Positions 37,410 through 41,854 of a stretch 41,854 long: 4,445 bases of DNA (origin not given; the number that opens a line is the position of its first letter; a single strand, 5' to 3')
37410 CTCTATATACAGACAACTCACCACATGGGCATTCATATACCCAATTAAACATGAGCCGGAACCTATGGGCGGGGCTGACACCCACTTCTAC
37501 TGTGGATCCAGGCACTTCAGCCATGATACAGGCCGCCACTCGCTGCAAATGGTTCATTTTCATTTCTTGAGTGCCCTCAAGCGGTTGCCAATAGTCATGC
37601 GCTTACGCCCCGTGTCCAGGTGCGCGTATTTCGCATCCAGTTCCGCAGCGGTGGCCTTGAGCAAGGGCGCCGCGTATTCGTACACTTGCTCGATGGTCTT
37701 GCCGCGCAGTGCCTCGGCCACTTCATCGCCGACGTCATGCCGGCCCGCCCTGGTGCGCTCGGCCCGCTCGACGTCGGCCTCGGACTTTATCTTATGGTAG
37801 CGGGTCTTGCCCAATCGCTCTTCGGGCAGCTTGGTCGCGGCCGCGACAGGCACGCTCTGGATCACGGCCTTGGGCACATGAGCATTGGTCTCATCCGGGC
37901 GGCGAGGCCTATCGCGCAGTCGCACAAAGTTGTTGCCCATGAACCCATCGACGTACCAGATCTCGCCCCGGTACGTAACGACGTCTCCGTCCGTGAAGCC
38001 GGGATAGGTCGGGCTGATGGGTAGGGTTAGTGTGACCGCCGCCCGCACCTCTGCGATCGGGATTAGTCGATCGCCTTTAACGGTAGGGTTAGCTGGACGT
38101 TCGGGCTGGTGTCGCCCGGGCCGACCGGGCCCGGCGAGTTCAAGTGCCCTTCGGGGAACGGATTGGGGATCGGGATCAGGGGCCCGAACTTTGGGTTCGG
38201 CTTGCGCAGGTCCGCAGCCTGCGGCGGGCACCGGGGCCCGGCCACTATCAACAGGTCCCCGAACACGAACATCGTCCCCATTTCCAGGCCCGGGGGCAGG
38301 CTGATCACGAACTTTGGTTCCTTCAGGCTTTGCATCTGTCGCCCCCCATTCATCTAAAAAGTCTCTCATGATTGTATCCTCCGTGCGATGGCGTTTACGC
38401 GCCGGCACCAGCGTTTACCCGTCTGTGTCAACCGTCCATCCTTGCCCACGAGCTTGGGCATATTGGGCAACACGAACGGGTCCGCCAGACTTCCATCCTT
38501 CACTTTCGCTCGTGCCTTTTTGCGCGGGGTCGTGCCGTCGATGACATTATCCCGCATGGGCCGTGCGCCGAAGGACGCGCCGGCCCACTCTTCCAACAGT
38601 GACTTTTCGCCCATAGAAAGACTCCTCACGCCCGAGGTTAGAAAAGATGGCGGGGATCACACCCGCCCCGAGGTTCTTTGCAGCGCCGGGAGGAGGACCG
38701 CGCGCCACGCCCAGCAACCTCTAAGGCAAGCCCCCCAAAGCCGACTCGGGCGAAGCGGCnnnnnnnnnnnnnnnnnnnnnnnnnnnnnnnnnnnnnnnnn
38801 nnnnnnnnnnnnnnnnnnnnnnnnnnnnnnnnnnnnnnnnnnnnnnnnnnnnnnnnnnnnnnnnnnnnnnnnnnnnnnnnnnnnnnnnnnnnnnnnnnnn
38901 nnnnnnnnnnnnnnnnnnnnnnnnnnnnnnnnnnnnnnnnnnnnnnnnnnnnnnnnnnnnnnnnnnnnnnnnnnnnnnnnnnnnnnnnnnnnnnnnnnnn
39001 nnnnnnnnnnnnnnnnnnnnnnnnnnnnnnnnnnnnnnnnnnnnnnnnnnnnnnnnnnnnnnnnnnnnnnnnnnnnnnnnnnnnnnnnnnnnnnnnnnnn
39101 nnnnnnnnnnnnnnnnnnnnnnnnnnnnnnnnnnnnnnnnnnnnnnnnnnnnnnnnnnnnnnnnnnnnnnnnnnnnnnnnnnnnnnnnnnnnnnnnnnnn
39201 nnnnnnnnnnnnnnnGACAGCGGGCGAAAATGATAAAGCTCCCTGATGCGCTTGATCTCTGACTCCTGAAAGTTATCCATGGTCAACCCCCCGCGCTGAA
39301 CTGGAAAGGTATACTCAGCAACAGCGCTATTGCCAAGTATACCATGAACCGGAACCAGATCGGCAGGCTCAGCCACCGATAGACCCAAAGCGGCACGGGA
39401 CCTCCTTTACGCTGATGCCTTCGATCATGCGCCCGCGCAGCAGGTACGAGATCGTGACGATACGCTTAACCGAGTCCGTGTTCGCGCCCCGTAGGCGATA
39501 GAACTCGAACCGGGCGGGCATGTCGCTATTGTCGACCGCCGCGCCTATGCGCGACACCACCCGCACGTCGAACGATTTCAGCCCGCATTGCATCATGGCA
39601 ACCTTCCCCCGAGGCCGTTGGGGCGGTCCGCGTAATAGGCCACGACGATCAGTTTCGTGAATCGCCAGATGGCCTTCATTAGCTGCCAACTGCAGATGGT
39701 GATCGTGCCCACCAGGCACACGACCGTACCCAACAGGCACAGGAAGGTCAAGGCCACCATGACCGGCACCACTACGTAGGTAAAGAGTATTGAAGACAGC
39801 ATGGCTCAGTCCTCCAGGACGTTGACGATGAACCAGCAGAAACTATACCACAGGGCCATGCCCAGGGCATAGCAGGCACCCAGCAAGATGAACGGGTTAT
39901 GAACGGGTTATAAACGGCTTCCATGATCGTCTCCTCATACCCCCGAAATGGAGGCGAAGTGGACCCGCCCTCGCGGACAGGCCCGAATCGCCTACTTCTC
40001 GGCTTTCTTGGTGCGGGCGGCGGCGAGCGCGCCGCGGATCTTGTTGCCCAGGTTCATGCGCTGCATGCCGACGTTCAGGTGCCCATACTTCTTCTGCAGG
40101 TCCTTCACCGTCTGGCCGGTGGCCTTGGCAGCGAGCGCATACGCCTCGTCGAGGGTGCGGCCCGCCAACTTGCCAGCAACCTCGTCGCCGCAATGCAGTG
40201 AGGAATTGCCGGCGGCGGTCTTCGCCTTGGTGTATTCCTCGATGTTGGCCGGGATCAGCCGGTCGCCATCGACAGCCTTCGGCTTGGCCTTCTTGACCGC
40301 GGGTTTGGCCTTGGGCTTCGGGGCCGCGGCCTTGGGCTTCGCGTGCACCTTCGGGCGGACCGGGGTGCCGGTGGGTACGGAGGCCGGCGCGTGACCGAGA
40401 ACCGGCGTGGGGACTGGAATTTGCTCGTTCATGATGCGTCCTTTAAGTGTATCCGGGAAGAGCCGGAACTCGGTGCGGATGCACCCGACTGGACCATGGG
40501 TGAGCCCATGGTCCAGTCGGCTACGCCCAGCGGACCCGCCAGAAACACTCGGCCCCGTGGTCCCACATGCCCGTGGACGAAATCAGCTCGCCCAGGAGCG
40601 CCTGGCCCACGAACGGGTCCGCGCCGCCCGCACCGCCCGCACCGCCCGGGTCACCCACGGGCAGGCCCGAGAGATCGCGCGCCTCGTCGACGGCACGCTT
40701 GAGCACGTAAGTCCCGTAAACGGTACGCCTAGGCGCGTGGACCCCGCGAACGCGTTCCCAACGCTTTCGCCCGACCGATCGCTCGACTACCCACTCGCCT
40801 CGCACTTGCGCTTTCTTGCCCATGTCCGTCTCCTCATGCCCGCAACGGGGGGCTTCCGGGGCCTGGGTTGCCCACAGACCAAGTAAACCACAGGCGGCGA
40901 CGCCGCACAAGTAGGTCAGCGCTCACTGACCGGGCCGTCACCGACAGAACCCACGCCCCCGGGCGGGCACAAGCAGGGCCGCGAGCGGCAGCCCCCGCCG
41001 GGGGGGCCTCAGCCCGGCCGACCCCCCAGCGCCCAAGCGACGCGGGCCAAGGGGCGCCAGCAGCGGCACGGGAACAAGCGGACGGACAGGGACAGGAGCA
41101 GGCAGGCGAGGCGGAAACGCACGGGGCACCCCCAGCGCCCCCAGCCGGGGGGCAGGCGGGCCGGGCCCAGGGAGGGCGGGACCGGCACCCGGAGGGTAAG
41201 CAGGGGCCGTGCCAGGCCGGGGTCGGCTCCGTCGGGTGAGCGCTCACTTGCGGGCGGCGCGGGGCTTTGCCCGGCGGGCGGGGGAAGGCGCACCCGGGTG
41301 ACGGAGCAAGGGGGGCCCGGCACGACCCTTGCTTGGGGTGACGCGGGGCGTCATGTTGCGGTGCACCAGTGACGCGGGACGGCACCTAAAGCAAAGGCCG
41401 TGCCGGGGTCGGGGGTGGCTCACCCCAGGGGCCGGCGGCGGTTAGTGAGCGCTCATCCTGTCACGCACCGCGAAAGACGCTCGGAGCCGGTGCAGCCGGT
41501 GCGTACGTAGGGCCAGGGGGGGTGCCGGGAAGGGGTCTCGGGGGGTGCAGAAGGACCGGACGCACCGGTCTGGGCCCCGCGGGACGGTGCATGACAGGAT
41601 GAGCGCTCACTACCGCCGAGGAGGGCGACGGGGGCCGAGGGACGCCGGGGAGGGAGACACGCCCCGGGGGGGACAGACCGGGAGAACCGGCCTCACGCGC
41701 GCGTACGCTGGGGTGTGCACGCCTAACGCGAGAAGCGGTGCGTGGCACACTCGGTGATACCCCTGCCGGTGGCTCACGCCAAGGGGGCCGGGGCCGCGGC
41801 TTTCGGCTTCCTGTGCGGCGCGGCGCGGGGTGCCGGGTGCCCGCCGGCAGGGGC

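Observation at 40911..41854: About 1.3 kb of very GC-rich, apparently non-coding DNA between the divergent early and late arms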

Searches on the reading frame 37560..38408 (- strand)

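Call 16: search_protein_families(library=phrogs, proteins=[window:37560-38408:-], max_evalue=0.01)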
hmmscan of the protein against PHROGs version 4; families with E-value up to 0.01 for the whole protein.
window:37560-38408:- (282 aa): 1 family
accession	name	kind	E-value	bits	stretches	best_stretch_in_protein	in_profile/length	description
phrog_8941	-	unknown function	1.3e-06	29.2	1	210-279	10-83/230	-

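Call 17: search_protein_families(library=pfam, proteins=[window:37560-38408:-], max_evalue=0.01)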
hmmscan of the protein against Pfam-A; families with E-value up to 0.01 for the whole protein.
window:37560-38408:- (282 aa): 0 families

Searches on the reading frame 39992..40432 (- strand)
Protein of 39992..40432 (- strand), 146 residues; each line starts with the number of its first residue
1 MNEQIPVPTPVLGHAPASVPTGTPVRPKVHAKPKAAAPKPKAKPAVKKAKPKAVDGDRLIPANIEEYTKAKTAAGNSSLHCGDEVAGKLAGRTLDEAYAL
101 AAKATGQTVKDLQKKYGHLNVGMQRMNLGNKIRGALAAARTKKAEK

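Call 16: search_protein_families(library=phrogs, proteins=[window:39992-40432:-], max_evalue=0.01)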
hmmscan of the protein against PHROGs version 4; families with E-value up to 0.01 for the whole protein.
window:39992-40432:- (146 aa): 1 family
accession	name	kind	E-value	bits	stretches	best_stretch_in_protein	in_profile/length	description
phrog_8941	-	unknown function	4.9e-23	83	1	62-142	11-91/230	-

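Call 17: search_protein_families(library=pfam, proteins=[window:39992-40432:-], max_evalue=0.01)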
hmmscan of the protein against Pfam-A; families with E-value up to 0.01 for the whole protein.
window:39992-40432:- (146 aa): 0 families

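Call 71: search_solved_structures(query=window:39992-40432:-, max_evalue=10)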
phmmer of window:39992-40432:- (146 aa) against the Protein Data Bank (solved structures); distinct sequences matched with E-value up to 10: 1.
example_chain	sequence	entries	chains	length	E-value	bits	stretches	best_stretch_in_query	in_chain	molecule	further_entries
9if7_LL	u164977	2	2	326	0.51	14.1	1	5-71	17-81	G10 protein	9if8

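Call 72: find_homologous_proteins(query=window:39992-40432:-, max_evalue=0.001)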
Query window:39992-40432:- (146 aa): 178 proteins with E <= 0.001 among 1649 candidates; the best 120 are listed.
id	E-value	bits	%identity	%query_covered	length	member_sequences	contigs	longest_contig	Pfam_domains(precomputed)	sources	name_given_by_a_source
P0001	2.1e-86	305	100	100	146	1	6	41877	-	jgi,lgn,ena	-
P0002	3.6e-28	117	60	55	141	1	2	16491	-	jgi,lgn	-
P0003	6.0e-27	113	57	62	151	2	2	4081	-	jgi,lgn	jgi:hypothetical protein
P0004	1.8e-26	111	70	51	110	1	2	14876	-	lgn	-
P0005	1.8e-25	108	60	58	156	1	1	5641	-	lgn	-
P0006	4.3e-25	107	60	58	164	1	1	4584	-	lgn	-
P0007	2.6e-24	104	59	55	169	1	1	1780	-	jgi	-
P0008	3.9e-24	104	62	56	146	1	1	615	-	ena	-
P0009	3.0e-22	98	55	61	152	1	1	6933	-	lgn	-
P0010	4.4e-22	97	53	58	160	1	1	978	-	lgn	-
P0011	5.5e-22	97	57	61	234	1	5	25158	-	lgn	-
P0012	6.2e-22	97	65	49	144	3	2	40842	-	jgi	-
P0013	9.8e-22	96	55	68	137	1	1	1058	-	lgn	-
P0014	9.8e-22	96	65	49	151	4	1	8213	-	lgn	-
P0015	1.2e-21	96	51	66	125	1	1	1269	-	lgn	-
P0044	3.3e-18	84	66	47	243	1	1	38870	-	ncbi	-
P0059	7.7e-17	80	54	53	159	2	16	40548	-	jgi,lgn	-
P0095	4.0e-15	74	53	47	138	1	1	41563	-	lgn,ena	-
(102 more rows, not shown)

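Call 73: find_encoding_contigs(protein=P0001, flank=10000, max_places=10)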
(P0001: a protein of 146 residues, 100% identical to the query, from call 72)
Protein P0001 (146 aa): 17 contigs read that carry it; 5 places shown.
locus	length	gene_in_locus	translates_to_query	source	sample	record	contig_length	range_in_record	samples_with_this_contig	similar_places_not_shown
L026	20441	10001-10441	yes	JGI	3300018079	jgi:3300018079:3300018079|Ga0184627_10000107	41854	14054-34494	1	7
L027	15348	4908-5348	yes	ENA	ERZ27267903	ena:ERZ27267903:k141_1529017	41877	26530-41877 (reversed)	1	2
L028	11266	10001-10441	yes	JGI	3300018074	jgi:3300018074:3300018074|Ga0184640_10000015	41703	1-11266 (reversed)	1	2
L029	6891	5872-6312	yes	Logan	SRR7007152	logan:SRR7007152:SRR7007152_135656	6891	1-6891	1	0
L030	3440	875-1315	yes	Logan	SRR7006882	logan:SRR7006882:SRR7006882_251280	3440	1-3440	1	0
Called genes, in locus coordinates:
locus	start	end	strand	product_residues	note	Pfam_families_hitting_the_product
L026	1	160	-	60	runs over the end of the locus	-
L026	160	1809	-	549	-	PF12236:Head-tail_con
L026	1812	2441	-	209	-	-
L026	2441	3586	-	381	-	-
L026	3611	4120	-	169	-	-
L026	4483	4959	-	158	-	-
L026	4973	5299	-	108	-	-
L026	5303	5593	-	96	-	-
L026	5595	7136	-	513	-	-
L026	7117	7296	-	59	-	-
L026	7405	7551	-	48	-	-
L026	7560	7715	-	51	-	-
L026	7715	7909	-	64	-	-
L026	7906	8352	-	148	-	-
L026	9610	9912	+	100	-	-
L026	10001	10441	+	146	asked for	-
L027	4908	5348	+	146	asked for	-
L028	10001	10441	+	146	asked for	-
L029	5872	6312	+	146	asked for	-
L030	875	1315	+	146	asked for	-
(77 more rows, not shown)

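Call 80: find_encoding_contigs(protein=P0012, flank=6000, max_places=2)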
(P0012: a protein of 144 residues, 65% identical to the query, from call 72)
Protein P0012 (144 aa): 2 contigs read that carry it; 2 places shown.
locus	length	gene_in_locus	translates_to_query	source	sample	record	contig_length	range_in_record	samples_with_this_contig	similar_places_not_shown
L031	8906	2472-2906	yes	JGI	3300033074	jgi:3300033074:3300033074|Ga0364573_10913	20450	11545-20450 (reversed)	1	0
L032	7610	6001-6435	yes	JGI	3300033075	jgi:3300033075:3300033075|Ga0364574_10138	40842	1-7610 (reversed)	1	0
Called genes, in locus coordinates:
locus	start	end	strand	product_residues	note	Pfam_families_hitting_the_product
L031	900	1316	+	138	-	-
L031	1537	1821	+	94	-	-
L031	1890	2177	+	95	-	-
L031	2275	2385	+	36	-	-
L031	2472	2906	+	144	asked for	-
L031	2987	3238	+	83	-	-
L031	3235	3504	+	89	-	-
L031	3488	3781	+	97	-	-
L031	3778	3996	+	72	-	-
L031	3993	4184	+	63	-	-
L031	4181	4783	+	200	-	-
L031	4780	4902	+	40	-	-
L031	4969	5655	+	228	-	-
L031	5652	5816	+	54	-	-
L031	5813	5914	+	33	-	-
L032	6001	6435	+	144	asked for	-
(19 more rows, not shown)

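Call 81: find_encoding_contigs(protein=P0044, flank=6000, max_places=2)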
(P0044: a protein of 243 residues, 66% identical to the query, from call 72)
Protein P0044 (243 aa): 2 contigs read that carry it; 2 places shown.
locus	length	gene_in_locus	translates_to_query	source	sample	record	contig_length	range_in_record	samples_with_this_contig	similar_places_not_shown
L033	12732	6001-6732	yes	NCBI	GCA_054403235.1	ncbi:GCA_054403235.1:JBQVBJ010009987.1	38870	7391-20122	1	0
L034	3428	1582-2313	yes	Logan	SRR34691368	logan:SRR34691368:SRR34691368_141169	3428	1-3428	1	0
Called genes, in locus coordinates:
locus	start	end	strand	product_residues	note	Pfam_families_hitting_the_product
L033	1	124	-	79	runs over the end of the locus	-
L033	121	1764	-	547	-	PF12236:Head-tail_con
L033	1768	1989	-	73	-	-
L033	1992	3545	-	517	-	PF04466:Terminase_3 (weak)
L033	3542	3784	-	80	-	-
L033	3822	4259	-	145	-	-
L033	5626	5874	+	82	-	-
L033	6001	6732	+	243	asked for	-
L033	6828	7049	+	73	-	-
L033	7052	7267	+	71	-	-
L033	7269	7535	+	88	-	-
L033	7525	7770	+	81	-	-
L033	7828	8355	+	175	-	-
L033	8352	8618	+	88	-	-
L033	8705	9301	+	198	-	-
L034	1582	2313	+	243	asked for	-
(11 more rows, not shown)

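Call 82: find_encoding_contigs(protein=P0095, flank=6000, max_places=2)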
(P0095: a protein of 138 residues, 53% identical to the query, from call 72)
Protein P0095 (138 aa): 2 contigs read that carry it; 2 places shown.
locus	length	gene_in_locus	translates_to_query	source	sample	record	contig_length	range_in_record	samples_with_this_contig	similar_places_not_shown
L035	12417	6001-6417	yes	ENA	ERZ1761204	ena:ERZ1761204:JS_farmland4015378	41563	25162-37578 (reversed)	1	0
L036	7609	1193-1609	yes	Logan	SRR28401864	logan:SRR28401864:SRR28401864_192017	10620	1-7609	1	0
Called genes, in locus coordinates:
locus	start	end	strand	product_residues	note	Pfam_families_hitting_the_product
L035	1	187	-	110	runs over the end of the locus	-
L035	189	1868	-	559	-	-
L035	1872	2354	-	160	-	-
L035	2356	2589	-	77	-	-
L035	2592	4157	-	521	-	-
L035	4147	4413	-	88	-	-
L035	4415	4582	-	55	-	-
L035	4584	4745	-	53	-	-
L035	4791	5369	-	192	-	-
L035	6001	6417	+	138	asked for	-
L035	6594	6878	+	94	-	-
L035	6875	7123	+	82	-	-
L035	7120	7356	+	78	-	-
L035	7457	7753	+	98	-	-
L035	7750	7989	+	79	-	-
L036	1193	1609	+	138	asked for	-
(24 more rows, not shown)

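Call 83: find_encoding_contigs(protein=P0059, flank=6000, max_places=2)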
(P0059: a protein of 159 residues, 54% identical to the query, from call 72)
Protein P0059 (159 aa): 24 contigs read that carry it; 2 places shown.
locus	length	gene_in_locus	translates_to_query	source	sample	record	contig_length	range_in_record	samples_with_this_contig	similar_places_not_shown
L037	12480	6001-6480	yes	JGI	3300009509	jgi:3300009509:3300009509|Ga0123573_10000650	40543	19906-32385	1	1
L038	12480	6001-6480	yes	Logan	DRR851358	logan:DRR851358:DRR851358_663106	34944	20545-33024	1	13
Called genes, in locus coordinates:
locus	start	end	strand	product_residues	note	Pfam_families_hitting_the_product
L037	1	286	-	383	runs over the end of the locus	-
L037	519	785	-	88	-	-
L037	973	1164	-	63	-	-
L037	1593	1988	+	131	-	-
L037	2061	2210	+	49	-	-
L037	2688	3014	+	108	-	-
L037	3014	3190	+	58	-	-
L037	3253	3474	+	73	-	-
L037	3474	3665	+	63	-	-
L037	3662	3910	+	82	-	-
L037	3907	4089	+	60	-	-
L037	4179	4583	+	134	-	-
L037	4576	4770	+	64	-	-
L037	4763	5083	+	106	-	-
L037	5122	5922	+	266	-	-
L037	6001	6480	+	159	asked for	-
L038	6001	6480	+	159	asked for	-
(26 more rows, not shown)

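Call 85: predict_structure(alignment_id=A2)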
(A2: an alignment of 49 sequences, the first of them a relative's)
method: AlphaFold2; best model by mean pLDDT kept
length: 146 residues; sequences in the alignment: 49
mean_pLDDT: 80.1   pTM: 0.53
mean pLDDT of the five models: 80.1, 78.7, 77.4, 74.8, 74.4
residues with pLDDT >= 90: 56; 70-90: 40; 50-70: 48; < 50: 2
segments of 3 or more residues with pLDDT < 50: none
pLDDT, mean of each block of 10 residues (from residue 1): 62 58 59 65 71 67 86 86 89 94 96 97 93 94 88
secondary structure, 60 per line:
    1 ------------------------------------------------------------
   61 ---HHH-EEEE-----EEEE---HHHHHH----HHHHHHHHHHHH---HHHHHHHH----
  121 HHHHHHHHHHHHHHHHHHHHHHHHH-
elements in order: E68-71 E77-80 H84-89 H94-105 H109-116 H121-145

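Call 88: fold_search(model_id=the predicted structure, library=pdb)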
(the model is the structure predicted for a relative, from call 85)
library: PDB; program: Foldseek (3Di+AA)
matches with E <= 10: 116; with E <= 0.001: 0
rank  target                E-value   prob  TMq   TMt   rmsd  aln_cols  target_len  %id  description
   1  3fhj_E                1.2e+00  0.66  0.26  0.14   3.4        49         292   18  Independent saturation of three TrpRS subsites generates a partially-assembled state similar to those observed in mole (released 2009-02-03)
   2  9jm5_C                2.0e+00  0.25  0.24  0.45   4.7        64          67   22  Crystal structure of de novo designed light-responsive oligomer C4-13 (LRO-C4-13) (released 2025-08-27)
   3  7aoi_Af               2.0e+00  0.04  0.13  0.14  13.4       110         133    8  Trypanosoma brucei mitochondrial ribosome large subunit assembly intermediate (released 2020-12-02)
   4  2khm_MODEL_1_A        2.2e+00  0.06  0.17  0.18  13.2       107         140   10  Structure of the C-terminal non-repetitive domain of the spider dragline silk protein ADF-3 (released 2010-04-14)
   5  7udb_A                2.5e+00  0.07  0.18  0.06  11.6        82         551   17  Cryo-EM structure of a synaptobrevin-Munc18-1-syntaxin-1 complex class 2 (released 2022-04-06)
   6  6yxx_Af               2.5e+00  0.04  0.13  0.15  13.6       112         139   10  State A of the Trypanosoma brucei mitoribosomal large subunit assembly intermediate (released 2020-10-14)
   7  5ekd_B                2.6e+00  0.54  0.29  0.13   4.9        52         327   17  Human mitochondrial tryptophanyl-tRNA synthetase bound by indolmycin and Mn*ATP. (released 2016-11-16)
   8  1m83                  2.6e+00  0.51  0.26  0.12   1.6        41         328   17  Crystal Structure of Tryptophanyl-tRNA Synthetase Complexed with ATP in a Closed, Pre-transition State Conformation (released 2002-12-18)
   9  6hix_Af               2.6e+00  0.04  0.13  0.15  13.0       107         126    9  Cryo-EM structure of the Trypanosoma brucei mitochondrial ribosome - This entry contains the large mitoribosomal subu (released 2018-09-26)
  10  9cs6_D                2.8e+00  0.08  0.15  0.06   8.1        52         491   17  TRiC-ADP-S5 state is a conformation when TRiC incubated in 1 mM ADP (released 2025-01-22)
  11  7wz3_D                3.0e+00  0.08  0.14  0.06   8.4        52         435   13  Cryo-EM structure of human TRiC-tubulin-S1 state (released 2023-02-22)
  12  9i30_F                3.6e+00  0.04  0.14  0.08  11.6        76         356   16  Alpha-Methylacyl-CoA racemase from Mycobacterium tuberculosis in complex with ketoprofenoyl-CoA (released 2025-06-11)
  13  3fhj_B                3.8e+00  0.41  0.27  0.14   1.7        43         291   16  Independent saturation of three TrpRS subsites generates a partially-assembled state similar to those observed in mole (released 2009-02-03)
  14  5bv1_C                4.1e+00  0.04  0.18  0.05  12.6        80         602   12  Crystal Structure of a Vps33-Vps16 Complex from Chaetomium thermophilum (released 2015-08-12)
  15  5ekd_A                4.3e+00  0.38  0.29  0.13   4.9        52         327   17  Human mitochondrial tryptophanyl-tRNA synthetase bound by indolmycin and Mn*ATP. (released 2016-11-16)
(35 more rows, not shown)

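Call 89: fold_search(model_id=the predicted structure, library=viral)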
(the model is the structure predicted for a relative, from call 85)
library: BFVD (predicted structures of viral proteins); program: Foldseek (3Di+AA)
matches with E <= 10: 107; with E <= 0.001: 8
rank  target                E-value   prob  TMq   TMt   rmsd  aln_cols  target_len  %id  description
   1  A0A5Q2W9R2            1.1e-08  1.00  0.53  0.46  10.4       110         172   43  (no name in the UniProt tables at hand)
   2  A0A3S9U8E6            2.4e-08  1.00  0.55  0.55  12.2        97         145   40  Uncharacterized protein [Alteromonas phage ZP6]
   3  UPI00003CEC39         5.8e-08  1.00  0.58  0.37   2.7        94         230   48  (no name look-up for this kind of identifier)
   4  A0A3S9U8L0            4.5e-06  1.00  0.47  0.35   9.4       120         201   31  Uncharacterized protein [Alteromonas phage ZP6]
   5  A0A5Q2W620            5.1e-06  1.00  0.47  0.28   1.4        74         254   38  (no name in the UniProt tables at hand)
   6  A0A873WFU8            1.7e-04  1.00  0.46  0.24   4.2       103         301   34  (no name in the UniProt tables at hand)
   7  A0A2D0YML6            8.5e-04  1.00  0.46  0.35  10.5       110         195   21  Uncharacterized protein [Vibrio phage JSF9]
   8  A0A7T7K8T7            9.6e-04  1.00  0.44  0.35   5.5        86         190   32  (no name in the UniProt tables at hand)
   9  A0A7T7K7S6            2.9e-03  1.00  0.35  0.23  26.9       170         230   20  (no name in the UniProt tables at hand)
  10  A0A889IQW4            2.0e-01  0.99  0.32  0.34   1.6        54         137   39  (no name in the UniProt tables at hand)
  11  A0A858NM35            6.6e-01  0.09  0.15  0.08  18.6       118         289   15  (no name in the UniProt tables at hand)
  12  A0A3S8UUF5            8.5e-01  0.18  0.25  0.16  24.2       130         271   18  (no name in the UniProt tables at hand)
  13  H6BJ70                9.0e-01  0.15  0.18  0.32   9.8        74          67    8  (no name in the UniProt tables at hand)
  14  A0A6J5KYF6            9.6e-01  0.11  0.18  0.13  13.3       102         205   17  Chromosomal replication initiator, DnaA C-terminal [uncultured Caudovirales phage]
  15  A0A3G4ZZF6            1.1e+00  0.10  0.19  0.19  22.2       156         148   15  Uncharacterized protein [Gaeavirus sp.]
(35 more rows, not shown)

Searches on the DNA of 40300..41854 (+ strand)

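Call 9: search_dna_similar(query=window:40300-41854:+, collection=phages, mode=distant)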
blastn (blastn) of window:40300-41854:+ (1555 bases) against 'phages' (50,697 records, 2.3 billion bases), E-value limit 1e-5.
No match.

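Call 60: search_rna_families(source=window, start=40700, end=41854, threshold=evalue, max_evalue=1)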
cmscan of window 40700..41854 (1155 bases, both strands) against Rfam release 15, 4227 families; matches with E-value up to 1: 0.
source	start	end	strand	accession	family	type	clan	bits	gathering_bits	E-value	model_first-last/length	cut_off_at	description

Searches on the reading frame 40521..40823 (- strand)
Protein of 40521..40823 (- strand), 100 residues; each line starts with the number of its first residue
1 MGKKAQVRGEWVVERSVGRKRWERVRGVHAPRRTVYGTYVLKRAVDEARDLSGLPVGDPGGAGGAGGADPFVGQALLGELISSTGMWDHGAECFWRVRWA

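Call 16: search_protein_families(library=phrogs, proteins=[window:40521-40823:-], max_evalue=0.01)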
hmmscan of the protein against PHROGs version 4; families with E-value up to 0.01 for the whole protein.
window:40521-40823:- (100 aa): 0 families

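Call 17: search_protein_families(library=pfam, proteins=[window:40521-40823:-], max_evalue=0.01)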
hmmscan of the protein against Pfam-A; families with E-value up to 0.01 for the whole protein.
window:40521-40823:- (100 aa): 0 families

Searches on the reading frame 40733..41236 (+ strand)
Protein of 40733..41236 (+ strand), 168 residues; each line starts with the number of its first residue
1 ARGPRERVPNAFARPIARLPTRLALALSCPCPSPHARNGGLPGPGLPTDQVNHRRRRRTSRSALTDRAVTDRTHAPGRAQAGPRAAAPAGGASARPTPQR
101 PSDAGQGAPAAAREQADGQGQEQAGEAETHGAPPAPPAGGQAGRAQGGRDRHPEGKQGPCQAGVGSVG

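Call 58: search_protein_families(library=pfam, proteins=[window:40733-41236:+], max_evalue=0.1)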
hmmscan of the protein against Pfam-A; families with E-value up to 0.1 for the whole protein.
seq(168 aa): 0 families

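Call 59: search_protein_families(library=phrogs, proteins=[window:40733-41236:+], max_evalue=0.1)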
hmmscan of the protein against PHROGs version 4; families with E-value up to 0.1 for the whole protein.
seq(168 aa): 0 families

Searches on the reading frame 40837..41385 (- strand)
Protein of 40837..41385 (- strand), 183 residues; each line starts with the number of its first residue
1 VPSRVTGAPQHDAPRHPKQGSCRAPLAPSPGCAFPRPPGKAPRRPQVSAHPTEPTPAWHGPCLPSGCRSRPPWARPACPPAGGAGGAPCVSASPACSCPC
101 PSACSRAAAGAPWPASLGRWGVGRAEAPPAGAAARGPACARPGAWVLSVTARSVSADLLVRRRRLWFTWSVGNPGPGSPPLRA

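Call 58: search_protein_families(library=pfam, proteins=[window:40837-41385:-], max_evalue=0.1)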
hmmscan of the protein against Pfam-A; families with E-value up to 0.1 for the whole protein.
seq(183 aa): 0 families

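Call 59: search_protein_families(library=phrogs, proteins=[window:40837-41385:-], max_evalue=0.1)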
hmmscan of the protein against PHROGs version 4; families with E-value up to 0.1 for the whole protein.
seq(183 aa): 0 families
